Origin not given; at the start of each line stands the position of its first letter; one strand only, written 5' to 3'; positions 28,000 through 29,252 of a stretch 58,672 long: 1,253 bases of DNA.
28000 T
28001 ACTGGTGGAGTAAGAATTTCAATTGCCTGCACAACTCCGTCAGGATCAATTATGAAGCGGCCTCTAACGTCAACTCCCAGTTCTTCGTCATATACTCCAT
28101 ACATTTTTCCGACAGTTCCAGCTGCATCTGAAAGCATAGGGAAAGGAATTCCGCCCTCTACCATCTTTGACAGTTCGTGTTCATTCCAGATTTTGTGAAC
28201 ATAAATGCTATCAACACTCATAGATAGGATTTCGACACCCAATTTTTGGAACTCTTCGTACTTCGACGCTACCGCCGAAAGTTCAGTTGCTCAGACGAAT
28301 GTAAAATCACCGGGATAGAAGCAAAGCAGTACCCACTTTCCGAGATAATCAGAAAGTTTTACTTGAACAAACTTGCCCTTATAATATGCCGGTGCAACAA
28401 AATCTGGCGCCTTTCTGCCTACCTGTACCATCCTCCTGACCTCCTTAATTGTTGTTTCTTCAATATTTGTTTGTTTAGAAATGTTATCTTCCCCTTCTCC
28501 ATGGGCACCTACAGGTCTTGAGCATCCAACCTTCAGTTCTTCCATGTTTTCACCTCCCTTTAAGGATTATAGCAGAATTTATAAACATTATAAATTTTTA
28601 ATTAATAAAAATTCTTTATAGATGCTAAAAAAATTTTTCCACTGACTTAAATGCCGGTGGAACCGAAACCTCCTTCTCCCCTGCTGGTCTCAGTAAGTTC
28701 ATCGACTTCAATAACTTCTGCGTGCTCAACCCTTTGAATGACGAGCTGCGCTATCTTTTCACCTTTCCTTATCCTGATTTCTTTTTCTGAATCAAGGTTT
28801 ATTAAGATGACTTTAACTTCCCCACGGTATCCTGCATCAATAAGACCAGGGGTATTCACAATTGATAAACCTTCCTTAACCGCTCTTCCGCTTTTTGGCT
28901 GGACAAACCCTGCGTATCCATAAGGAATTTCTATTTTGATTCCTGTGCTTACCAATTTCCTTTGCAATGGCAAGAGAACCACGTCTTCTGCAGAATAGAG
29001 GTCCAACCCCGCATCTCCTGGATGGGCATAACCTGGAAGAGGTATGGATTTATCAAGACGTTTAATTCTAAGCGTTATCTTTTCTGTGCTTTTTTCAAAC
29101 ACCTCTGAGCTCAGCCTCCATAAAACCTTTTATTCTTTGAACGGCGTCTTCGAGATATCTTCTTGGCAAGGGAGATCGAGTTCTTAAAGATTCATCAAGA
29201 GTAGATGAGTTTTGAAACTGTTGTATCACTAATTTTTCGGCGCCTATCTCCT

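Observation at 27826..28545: Peroxiredoxin whose peroxidatic cysteine codon is an in-frame TGA: predicted selenoprotein (PrxU-like)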

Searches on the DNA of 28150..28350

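Call 43: search_rna_families(source=window, start=28150, end=28350, threshold=evalue, max_evalue=10)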
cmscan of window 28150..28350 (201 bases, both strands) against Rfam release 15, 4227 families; matches with E-value up to 10: 1.
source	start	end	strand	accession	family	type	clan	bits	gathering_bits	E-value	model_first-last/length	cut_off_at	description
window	28150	28181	+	RF01838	sobemo_FSE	Cis-reg; frameshift_element;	-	13.3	55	2.5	48-79/79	5'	sobemovirus ribosomal frameshift elemental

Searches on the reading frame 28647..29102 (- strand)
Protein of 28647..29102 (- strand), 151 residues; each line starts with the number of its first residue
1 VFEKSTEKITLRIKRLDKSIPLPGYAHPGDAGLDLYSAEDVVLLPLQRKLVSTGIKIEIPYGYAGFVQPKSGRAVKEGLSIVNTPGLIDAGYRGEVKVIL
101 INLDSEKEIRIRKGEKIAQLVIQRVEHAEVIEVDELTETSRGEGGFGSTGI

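Call 18: find_encoding_contigs(protein=window:28647-29102:-, flank=10000, max_places=6)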
Protein window:28647-29102:- (151 aa): no gene with exactly this product is on record in the collection.
